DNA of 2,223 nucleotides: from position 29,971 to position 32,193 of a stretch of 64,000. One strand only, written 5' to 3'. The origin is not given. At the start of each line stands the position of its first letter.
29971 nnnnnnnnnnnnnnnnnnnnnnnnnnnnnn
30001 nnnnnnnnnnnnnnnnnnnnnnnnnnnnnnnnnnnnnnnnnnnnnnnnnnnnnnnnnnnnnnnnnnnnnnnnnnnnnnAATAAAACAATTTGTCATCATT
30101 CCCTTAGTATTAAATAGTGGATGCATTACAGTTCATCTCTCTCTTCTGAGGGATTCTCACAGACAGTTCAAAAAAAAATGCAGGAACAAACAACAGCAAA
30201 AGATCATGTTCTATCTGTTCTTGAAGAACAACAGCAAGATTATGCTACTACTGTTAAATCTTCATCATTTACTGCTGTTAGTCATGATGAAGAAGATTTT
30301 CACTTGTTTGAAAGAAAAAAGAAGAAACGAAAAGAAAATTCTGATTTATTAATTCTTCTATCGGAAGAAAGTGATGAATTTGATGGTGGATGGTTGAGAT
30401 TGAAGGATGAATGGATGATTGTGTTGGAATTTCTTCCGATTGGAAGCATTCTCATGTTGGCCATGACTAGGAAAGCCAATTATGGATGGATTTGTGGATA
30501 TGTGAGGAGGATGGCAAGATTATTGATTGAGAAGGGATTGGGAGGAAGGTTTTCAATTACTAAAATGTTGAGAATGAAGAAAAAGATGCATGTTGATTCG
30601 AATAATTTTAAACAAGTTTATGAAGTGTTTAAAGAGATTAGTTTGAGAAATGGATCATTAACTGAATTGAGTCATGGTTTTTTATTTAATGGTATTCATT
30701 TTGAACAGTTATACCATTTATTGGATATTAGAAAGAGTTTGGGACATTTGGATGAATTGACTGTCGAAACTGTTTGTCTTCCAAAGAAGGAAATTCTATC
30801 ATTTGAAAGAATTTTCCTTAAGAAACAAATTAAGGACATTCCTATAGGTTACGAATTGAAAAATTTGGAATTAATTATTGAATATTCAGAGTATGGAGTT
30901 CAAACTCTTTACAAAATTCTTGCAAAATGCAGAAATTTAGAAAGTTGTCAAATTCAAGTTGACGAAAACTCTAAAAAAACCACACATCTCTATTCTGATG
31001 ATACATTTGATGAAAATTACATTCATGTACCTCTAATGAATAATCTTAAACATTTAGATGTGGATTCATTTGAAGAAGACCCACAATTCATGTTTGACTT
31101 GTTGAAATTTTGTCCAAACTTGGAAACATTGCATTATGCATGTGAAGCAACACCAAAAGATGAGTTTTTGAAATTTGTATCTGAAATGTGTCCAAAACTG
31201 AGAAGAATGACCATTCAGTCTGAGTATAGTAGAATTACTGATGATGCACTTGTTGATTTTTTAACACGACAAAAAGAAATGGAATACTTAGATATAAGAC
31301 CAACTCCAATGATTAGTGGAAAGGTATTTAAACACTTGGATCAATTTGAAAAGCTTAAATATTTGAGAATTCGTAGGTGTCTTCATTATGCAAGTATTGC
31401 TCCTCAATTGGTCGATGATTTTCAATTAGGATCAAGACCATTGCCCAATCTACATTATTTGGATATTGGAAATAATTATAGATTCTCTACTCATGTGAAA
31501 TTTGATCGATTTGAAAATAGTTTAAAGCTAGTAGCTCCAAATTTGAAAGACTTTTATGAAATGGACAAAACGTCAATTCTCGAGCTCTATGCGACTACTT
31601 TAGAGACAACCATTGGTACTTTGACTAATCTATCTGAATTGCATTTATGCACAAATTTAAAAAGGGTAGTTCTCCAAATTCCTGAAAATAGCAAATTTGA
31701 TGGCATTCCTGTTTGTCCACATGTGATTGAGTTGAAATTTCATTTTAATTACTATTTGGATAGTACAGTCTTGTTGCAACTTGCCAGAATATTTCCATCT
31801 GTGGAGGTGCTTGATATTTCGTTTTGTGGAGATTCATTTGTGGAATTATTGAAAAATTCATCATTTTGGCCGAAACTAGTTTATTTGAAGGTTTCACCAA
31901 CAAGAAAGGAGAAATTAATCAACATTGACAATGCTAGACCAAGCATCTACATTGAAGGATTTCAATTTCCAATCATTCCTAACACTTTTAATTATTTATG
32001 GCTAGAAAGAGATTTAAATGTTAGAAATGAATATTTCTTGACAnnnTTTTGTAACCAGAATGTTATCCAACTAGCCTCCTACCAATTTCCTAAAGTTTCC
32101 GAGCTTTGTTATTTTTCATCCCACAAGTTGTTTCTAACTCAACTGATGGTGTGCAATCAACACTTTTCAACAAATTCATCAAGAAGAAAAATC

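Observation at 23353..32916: Run of bacterial-type enzymes (YqiA esterase, CocE/NonD S15 hydrolase, YjjX NTPase) interleaved with host regulators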

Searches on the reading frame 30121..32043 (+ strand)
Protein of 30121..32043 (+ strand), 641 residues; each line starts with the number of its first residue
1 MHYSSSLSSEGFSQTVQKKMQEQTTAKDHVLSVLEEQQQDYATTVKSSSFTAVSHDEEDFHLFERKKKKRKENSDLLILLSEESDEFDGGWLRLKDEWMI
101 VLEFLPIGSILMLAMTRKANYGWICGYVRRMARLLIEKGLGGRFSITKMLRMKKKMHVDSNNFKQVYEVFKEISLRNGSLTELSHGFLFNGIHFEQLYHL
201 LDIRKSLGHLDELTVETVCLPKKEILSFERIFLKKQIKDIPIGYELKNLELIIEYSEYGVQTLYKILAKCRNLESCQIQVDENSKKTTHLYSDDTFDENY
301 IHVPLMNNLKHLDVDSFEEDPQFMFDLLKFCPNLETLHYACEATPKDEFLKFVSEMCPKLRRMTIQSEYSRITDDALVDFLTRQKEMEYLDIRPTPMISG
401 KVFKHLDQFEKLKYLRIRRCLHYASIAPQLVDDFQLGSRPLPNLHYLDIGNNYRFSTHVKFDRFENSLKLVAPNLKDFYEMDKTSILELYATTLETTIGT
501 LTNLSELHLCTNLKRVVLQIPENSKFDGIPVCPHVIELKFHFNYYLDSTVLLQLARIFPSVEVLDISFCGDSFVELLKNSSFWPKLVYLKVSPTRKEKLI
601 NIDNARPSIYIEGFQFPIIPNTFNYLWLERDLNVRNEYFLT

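Call 8: search_protein_families(library=pfam, max_evalue=0.01, proteins=[window:30121-32043:+])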
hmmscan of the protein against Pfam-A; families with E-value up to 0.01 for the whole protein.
window:30121-32043:+ (641 aa): 1 family
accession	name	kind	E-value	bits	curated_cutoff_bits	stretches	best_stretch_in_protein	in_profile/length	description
PF24758.1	LRR_At5g56370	-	6.2e-05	23.2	27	0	305-338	190-226/227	FBD-associated F-box protein At5g56370, LRR repeats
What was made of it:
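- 30121..32046 (+): Interleaved gene: 641-aa ORF with a weak F-box-associated LRR match. The public gene model differs. LRR_At5g56370 6.2e-5, 23.2 bits, below cutoff (call 8).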

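Call 59: search_protein_families(library=ncbifam, max_evalue=0.001, proteins=[P0001, P0003])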
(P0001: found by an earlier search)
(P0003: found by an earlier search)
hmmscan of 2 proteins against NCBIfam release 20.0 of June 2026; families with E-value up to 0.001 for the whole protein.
P0001 (195 aa): 5 families
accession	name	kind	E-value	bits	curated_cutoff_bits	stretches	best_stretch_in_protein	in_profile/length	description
NF003459.0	PRK05074.1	equivalog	1.8e-43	148.3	175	1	3-192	7-175/176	inosine/xanthosine triphosphatase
TIGR00258.1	TIGR00258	equivalog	1.6e-26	93.4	117.1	1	5-191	1-167/168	inosine/xanthosine triphosphatase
NF003039.0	PRK03941.1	equivalog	3.2e-26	92.2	199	1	1-192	1-174/176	NTPase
NF002850.0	PRK03114.1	equivalog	5.8e-21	74.8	199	1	1-178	1-155/169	DUF84 family protein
NF002250.0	PRK01170.1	subfamily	2.3e-16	60.2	489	1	3-192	152-321/322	bifunctional pantetheine-phosphate adenylyltransferase/NTP phosphatase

P0003 (667 aa): 4 families
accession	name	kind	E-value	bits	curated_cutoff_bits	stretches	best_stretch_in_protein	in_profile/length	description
TIGR00976.1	CocE_NonD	subfamily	6.2e-70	236.8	66.3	2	59-225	2-153/550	CocE/NonD family hydrolase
NF003780.0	PRK05371.1-1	subfamily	2.6e-16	59.2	642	2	391-651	361-586/594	Xaa-Pro dipeptidyl-peptidase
NF003781.0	PRK05371.1-2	equivalog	4.8e-07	28.5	881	1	422-619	569-777/805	Xaa-Pro dipeptidyl-peptidase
NF003782.0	PRK05371.1-3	subfamily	8.6e-05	21.1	711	1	120-239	198-334/648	Xaa-Pro dipeptidyl-peptidase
